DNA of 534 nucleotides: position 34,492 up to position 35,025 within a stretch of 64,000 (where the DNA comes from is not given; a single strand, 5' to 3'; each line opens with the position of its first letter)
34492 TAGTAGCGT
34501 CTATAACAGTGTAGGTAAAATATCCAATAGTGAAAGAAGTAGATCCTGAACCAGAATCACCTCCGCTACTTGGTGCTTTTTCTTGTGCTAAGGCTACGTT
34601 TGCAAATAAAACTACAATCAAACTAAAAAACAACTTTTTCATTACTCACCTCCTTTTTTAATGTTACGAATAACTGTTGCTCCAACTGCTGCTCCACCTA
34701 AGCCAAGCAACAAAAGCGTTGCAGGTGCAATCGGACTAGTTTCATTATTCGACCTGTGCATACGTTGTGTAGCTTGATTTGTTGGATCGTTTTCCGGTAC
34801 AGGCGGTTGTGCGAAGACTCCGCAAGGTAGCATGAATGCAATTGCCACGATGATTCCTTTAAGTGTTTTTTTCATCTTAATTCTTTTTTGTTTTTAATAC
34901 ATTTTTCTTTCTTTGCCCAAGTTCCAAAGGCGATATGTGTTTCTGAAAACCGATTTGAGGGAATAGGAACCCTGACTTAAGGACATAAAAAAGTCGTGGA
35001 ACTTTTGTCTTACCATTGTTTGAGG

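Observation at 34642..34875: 77-aa secreted mini-protein with a PEP-CTERM-like tail, translationally coupled to a T9SS-sorted LRR protein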

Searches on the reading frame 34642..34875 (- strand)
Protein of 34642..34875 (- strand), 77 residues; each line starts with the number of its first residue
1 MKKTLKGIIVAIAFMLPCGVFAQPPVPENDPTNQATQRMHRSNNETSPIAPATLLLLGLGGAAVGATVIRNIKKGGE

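Call 6: search_protein_families(library=ncbifam, proteins=[window:34642-34875:-], max_evalue=10)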
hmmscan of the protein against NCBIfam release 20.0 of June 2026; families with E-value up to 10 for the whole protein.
window:34642-34875:- (77 aa): 2 families
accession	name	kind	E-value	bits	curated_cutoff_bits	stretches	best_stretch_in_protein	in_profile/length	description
TIGR02595.1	PEP_CTERM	domain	0.045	14.6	16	1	51-70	4-20/24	PEP-CTERM sorting domain-containing protein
TIGR04200.2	targ_of_XrtJ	subfamily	0.047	13.5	40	1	47-71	28-51/57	PExPT-CTERM protein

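Call 7: search_protein_families(library=pfam, proteins=[window:34642-34875:-], max_evalue=1)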
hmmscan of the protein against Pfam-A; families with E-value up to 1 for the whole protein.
window:34642-34875:- (77 aa): 1 family
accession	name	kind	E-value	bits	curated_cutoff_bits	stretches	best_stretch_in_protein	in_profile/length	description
PF07589.16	PEP-CTERM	-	0.021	15.4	20.7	1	51-66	5-21/24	PEP-CTERM motif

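Call 8: find_homologous_proteins(query=window:34642-34875:-, max_evalue=10)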
Query window:34642-34875:- (77 aa): 94 proteins with E <= 10 among 95 candidates.
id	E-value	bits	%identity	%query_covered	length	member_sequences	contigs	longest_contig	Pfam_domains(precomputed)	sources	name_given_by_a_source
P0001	3.9e-43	162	100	100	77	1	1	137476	-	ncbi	-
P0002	3.4e-36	140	86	100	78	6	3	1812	-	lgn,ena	-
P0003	2.3e-25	106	67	100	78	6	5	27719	-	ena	-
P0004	3.4e-18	83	68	88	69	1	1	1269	-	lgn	-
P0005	1.0e-17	81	62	96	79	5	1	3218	-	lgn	-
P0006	5.1e-13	66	55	100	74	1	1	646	-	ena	-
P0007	5.0e-12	63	53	100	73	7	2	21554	-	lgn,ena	-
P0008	1.6e-11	62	55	94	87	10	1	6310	-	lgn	-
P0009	2.3e-11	61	56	90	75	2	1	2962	-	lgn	-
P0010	4.8e-11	60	53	92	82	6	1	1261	-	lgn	-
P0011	6.2e-11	60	64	70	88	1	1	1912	-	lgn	-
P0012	1.2e-10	59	53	94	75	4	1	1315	-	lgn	-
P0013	3.0e-10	58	52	100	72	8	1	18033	-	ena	-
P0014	3.1e-10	58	51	94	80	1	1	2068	-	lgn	-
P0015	8.5e-10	56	60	75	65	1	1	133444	-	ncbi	-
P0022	2.7e-9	55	49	94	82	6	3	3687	-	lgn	-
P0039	1.0e-7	50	47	100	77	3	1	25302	-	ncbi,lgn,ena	-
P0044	1.1e-6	46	57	64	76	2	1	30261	-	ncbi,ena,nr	ncbi:MAG: hypothetical protein U0L53_05150 [Bacteroidales bacterium]|nr:hypothetical protein [Bacter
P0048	2.0e-6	45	46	86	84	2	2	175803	-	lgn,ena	-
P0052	9.0e-6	43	44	96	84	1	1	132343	-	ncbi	-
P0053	1.1e-5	43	43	94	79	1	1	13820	-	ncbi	-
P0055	2.2e-5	42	44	96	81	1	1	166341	-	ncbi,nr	ncbi:MAG: hypothetical protein J6U84_07895 [Bacteroidales bacterium]|nr:hypothetical protein [Bacter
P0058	2.6e-5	42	67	51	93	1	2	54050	-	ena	-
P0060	3.1e-5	42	43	96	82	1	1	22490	-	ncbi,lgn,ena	-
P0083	5.5e-4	38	-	-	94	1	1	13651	-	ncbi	-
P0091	1.1e-3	37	-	-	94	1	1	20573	-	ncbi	-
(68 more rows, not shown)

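Call 11: find_encoding_contigs(protein=P0015, flank=10000, max_places=3)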
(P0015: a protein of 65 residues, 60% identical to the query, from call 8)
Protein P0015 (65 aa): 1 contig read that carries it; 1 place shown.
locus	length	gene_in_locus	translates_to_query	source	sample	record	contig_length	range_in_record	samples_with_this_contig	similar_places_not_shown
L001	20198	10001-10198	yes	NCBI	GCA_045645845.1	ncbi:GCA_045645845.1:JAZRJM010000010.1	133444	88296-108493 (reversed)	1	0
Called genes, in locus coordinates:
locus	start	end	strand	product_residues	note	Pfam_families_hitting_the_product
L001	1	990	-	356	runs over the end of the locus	PF03054:tRNA_Me_trans, PF20259:tRNA_Me_trans_M, PF20258:tRNA_Me_trans_C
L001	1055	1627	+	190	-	PF24894:Hexapep_GlmU (faint), PF25084:LbH_EIF2B, PF25247:LbH_GLGC (faint), PF00132:Hexapep, PF25087:GMPPB_C (weak), PF14602:Hexapep_2, PF00132:Hexapep (weak)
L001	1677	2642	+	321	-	PF01408:GFO_IDH_MocA, PF02894:GFO_IDH_MocA_C, PF22725:GFO_IDH_MocA_C3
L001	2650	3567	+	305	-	PF02388:FemAB (faint), PF13480:Acetyltransf_6 (weak)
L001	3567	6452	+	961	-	PF01565:FAD_binding_4, PF02913:FAD-oxidase_C, PF13183:Fer4_8, PF13534:Fer4_17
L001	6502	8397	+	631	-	PF13727:CoA_binding_3 (weak), PF22674:C2185-like_N (weak), PF00106:adh_short (weak), PF01073:3Beta_HSD, PF01370:Epimerase, PF02719:Polysacc_synt_2, PF04321:RmlD_sub_bind, PF16363:GDP_Man_Dehyd, +2 more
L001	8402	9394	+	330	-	PF13477:Glyco_trans_4_2, PF00534:Glycos_transf_1, PF13692:Glyco_trans_1_4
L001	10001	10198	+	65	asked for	-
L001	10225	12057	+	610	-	PF13306:LRR_5, PF18962:Por_Secre_tail (weak)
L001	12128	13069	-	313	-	PF08281:Sigma70_r4_2 (faint), PF00196:GerE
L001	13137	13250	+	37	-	-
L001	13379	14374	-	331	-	PF01464:SLT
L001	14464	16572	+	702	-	-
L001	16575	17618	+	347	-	PF04245:NA37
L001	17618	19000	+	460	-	PF03952:Enolase_N, PF00113:Enolase_C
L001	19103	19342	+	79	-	PF00830:Ribosomal_L28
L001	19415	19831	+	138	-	PF13279:4HBT_2, PF03061:4HBT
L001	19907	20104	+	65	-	PF01165:Ribosomal_S21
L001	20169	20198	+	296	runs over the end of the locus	PF02899:Phage_int_SAM_1, PF00589:Phage_integrase, PF22823:MrpR_C_cat (weak)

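Call 12: find_encoding_contigs(protein=P0048, flank=10000, max_places=2)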
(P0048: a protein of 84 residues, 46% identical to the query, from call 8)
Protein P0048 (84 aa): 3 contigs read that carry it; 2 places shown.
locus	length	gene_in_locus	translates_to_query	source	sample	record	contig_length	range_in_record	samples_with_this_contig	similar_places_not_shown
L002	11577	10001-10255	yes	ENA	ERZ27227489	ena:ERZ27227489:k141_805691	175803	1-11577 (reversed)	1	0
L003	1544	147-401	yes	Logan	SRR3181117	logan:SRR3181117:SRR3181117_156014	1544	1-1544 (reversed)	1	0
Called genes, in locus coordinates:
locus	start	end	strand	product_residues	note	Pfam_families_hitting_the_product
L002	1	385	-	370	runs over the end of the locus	PF13439:Glyco_transf_4, PF00534:Glycos_transf_1, PF13692:Glyco_trans_1_4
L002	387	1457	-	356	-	PF03054:tRNA_Me_trans, PF20259:tRNA_Me_trans_M, PF20258:tRNA_Me_trans_C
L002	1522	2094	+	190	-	PF24894:Hexapep_GlmU (faint), PF25084:LbH_EIF2B, PF25247:LbH_GLGC (faint), PF00132:Hexapep, PF25087:GMPPB_C, PF14602:Hexapep_2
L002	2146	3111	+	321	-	PF01408:GFO_IDH_MocA, PF02894:GFO_IDH_MocA_C, PF22725:GFO_IDH_MocA_C3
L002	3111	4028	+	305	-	PF02388:FemAB (faint)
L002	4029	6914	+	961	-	PF01565:FAD_binding_4, PF02913:FAD-oxidase_C, PF13183:Fer4_8 (weak), PF13534:Fer4_17 (weak)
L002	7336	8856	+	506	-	PF22674:C2185-like_N (weak), PF00106:adh_short (weak), PF01073:3Beta_HSD, PF01370:Epimerase, PF02719:Polysacc_synt_2, PF04321:RmlD_sub_bind, PF08659:KR (weak), PF16363:GDP_Man_Dehyd, +2 more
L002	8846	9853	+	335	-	PF13477:Glyco_trans_4_2 (weak), PF00534:Glycos_transf_1, PF13692:Glyco_trans_1_4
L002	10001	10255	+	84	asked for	-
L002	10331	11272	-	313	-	PF00196:GerE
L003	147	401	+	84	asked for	-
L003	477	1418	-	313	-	PF00196:GerE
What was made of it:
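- It also occurs alone, without an adhesin gene (L002, call 12).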

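Call 13: find_encoding_contigs(protein=P0058, flank=10000, max_places=2)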
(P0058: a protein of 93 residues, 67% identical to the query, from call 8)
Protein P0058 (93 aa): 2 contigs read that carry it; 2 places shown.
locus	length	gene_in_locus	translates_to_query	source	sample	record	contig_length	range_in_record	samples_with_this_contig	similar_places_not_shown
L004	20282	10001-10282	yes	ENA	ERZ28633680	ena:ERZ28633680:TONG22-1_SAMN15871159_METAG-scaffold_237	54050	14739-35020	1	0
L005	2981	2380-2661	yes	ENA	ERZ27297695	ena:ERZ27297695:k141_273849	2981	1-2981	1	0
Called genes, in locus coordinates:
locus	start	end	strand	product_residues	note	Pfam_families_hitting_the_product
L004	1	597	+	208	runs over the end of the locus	PF11188:DUF2975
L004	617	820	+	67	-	PF13443:HTH_26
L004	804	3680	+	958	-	PF00675:Peptidase_M16, PF05193:Peptidase_M16_C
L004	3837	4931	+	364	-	-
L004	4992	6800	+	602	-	PF01120:Alpha_L_fucos, PF22633:F5_F8_type_C_2 (faint), PF00754:F5_F8_type_C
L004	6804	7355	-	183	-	-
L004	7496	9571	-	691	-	PF13306:LRR_5, PF18962:Por_Secre_tail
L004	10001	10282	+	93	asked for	-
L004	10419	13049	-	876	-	PF13306:LRR_5, PF18962:Por_Secre_tail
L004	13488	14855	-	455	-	PF01546:Peptidase_M20, PF07687:M20_dimer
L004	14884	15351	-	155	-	-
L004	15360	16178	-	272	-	PF00582:Usp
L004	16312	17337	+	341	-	PF06068:TIP49 (faint), PF05496:RuvB_N, PF00004:AAA, PF07728:AAA_5 (faint), PF17864:AAA_lid_4, PF05491:WHD_RuvB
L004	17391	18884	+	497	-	PF00221:Lyase_aromatic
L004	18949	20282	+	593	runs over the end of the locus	PF08497:Radical_SAM_N, PF04055:Radical_SAM (weak), PF11842:DUF3362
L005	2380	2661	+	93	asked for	-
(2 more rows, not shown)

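Call 14: find_encoding_contigs(protein=P0007, flank=10000, max_places=2)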
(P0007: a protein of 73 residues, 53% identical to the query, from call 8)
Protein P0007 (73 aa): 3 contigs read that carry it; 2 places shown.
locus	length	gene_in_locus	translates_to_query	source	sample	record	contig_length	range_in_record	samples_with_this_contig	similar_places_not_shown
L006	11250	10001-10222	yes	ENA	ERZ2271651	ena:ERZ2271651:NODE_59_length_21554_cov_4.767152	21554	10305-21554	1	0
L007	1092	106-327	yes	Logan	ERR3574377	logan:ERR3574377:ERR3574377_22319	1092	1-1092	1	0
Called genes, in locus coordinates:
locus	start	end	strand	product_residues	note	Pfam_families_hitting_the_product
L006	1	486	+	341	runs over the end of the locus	PF01212:Beta_elim_lyase, PF00282:Pyridoxal_deC (weak)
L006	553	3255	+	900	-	PF26299:MurL_N, PF26298:MurL_epimerase_C, PF08245:Mur_ligase_M, PF02875:Mur_ligase_C (weak)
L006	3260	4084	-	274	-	PF00215:OMPdecase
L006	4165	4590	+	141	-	PF09719:C_GCAxxG_C_C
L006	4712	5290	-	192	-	PF00081:Sod_Fe_N, PF02777:Sod_Fe_C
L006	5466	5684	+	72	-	PF25160:LdpA_Fe-S-bd (weak), PF12797:Fer4_2 (weak), PF00037:Fer4, PF12837:Fer4_6 (weak), PF13237:Fer4_10, PF14697:Fer4_21, PF12838:Fer4_7, PF13187:Fer4_9, +3 more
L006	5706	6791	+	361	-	PF01855:POR_N, PF02780:Transketolase_C, PF17147:PFOR_II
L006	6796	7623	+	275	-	PF02775:TPP_enzyme_C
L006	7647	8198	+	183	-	PF01558:POR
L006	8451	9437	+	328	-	PF01757:Acyl_transf_3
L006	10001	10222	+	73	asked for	-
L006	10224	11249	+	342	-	?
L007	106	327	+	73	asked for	-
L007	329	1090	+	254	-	?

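Call 16: find_related_loci(query=A1, collection=genome_contigs, flank=10000)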
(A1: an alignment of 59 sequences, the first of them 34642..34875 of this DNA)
Query A1 (77 aa) in genome_contigs; peptide patterns used: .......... (x = any residue, [..] = any of these).
421 stretches matched a pattern; 12 encode a relative of the query (tblastn E <= 1e-3); 12 distinct loci.
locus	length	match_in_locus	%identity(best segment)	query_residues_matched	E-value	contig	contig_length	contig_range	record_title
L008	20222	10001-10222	65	1-72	2e-12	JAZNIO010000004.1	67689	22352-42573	MAG: Candidatus Onthomorpha sp. isolate T1900044685_TS20190151.MAGScoT_cleanbin_000003 SGB_1716_k141_2331613, whole geno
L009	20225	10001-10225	46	2-77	6e-9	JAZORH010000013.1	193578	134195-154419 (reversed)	MAG: Candidatus Onthomorpha sp. isolate T1900045561_YK20190255.MAGScoT_cleanbin_000001 SGB_7907_k141_1040736, whole geno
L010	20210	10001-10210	44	5-77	9e-8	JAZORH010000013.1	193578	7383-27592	MAG: Candidatus Onthomorpha sp. isolate T1900045561_YK20190255.MAGScoT_cleanbin_000001 SGB_7907_k141_1040736, whole geno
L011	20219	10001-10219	41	1-77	1e-7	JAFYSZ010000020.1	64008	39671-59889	MAG: Bacteroidales bacterium isolate RGIG7394 Water_buffalos_Cecum.Co__c3376846, whole genome shotgun sequence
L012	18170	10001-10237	46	2-77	3e-7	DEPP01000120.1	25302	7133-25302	MAG TPA_asm: Bacteroidales bacterium UBA3389 UBA3389_contig_5451, whole genome shotgun sequence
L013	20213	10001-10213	44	1-73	4e-7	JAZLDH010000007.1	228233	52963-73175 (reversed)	MAG: Candidatus Onthomorpha sp. isolate T1900045040_TC20190033.MAGScoT_cleanbin_000001 SGB_4475_k141_598844, whole genom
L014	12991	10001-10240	44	2-77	4e-7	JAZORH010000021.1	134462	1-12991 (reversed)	MAG: Candidatus Onthomorpha sp. isolate T1900045561_YK20190255.MAGScoT_cleanbin_000001 SGB_7907_k141_2444, whole genome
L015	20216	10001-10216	44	13-74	7e-7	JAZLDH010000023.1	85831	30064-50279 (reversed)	MAG: Candidatus Onthomorpha sp. isolate T1900045040_TC20190033.MAGScoT_cleanbin_000001 SGB_4475_k141_1529652, whole geno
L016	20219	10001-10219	51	6-77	8e-7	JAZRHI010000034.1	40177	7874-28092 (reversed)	MAG: Candidatus Onthomorpha sp. isolate T1900045483_YK20190177.MAGScoT_cleanbin_000001 SGB_7327_k141_216306, whole genom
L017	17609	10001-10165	53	20-74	1e-5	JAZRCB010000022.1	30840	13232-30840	MAG: Candidatus Onthomorpha sp. isolate T1900045121_TC20190115.MAGScoT_cleanbin_000001 SGB_4836_k141_3513996, whole geno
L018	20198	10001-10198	48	9-71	4e-5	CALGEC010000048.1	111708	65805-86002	MAG TPA_asm: uncultured Bacteroidales bacterium isolate SRR6425814_bin.89_CONCOCT_v1.1_MAG genome assembly, contig: ERZ1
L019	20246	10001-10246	46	5-71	4e-5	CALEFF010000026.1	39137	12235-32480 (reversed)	MAG TPA_asm: uncultured Bacteroidales bacterium isolate SRR6425819_bin.64_CONCOCT_v1.1_MAG genome assembly, contig: ERZ1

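Call 22: list_cluster_members(proteins=[P0001, P0015, P0039, P0044, P0052, P0053, P0055, P0060, P0083, P0091])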
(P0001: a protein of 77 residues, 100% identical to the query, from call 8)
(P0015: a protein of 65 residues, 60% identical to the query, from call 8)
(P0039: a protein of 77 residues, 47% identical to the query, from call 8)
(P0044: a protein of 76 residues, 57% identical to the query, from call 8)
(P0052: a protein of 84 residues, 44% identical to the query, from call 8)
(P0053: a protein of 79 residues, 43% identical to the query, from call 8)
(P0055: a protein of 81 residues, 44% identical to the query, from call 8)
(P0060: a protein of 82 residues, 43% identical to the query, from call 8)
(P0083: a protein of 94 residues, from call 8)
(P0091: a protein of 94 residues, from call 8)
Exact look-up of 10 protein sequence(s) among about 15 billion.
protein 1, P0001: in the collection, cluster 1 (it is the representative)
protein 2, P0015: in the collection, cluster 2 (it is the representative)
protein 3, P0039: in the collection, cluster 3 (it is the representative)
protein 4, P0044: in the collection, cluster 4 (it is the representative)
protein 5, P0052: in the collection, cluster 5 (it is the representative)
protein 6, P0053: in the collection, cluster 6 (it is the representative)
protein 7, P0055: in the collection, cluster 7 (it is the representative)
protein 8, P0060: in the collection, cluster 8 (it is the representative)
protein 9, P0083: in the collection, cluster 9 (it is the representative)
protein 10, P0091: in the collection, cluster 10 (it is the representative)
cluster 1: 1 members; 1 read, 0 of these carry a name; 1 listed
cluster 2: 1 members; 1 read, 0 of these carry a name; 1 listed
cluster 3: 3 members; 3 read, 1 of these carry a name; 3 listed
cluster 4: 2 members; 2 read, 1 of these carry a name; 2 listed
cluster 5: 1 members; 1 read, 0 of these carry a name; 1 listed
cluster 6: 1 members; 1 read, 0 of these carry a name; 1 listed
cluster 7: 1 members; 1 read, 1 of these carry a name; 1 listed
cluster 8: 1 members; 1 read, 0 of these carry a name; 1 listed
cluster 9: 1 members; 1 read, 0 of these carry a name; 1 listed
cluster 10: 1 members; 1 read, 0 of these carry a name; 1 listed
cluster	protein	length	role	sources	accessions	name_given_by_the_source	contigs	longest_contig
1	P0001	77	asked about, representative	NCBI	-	-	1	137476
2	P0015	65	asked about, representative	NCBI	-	-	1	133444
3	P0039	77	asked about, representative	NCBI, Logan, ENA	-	-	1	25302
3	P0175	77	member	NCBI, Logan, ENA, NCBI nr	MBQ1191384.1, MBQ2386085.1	MAG: hypothetical protein IIX43_03785 [Bacteroidales bacterium] | hypothetical protein [Bacteroidales bacterium]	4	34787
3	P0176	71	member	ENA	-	-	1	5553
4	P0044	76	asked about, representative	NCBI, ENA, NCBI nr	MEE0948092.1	MAG: hypothetical protein U0L53_05150 [Bacteroidales bacterium] | hypothetical protein [Bacteroidales bacterium]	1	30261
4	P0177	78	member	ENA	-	-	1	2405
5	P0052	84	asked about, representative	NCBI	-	-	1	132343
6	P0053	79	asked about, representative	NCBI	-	-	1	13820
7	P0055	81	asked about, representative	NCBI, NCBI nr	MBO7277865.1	MAG: hypothetical protein J6U84_07895 [Bacteroidales bacterium] | hypothetical protein [Bacteroidales bacterium]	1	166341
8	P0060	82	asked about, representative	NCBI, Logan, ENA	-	-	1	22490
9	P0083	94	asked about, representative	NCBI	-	-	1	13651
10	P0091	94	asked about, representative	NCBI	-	-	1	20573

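Call 31: search_protein_representatives(alignment_id=A1)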
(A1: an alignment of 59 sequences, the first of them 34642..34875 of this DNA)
Query: 59 sequences, 80 profile positions. Proteins with E-value up to 0.001 (for the whole library): 84; up to 1e-10: 28; up to 1e-30: 0. The best 84 are listed.
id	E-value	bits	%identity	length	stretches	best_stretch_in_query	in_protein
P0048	1.3e-27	111.9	-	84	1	1-77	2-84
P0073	1.2e-25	105.6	-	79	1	1-80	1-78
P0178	8.8e-24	99.6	-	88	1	1-77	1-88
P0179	2.4e-23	98.2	-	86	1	1-80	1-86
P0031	2.8e-23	98.0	-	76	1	1-80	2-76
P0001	6.1e-23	96.9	-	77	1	1-80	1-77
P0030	1.6e-22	95.6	-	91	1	1-80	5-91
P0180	6.2e-22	93.7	-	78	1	1-79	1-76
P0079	3.3e-21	91.4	-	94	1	1-78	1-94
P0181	4.0e-21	91.1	-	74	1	2-80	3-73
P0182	5.9e-19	84.2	-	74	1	1-78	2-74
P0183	3.2e-18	81.8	-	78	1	1-79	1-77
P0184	9.1e-17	77.2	-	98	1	1-79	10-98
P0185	1.4e-15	73.3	-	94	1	1-78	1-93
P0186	5.0e-15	71.6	-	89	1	1-78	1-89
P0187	2.9e-14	69.1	-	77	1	1-79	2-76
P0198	6.7e-11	58.4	-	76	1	2-78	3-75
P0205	1.6e-08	50.8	-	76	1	1-77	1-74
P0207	9.5e-08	48.3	-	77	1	1-79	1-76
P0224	5.3e-06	42.7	-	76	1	1-78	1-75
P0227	8.3e-06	42.0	-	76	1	1-78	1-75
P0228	9.8e-06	41.8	-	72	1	1-77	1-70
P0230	3.7e-05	40.0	-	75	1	1-80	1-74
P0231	4.3e-05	39.7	-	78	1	2-78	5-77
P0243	2.9e-04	37.1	-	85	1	1-80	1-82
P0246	3.9e-04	36.7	-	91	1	1-78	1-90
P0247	3.9e-04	36.7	-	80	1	1-71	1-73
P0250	4.6e-04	36.4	-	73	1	1-78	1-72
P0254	9.8e-04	35.4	-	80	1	1-78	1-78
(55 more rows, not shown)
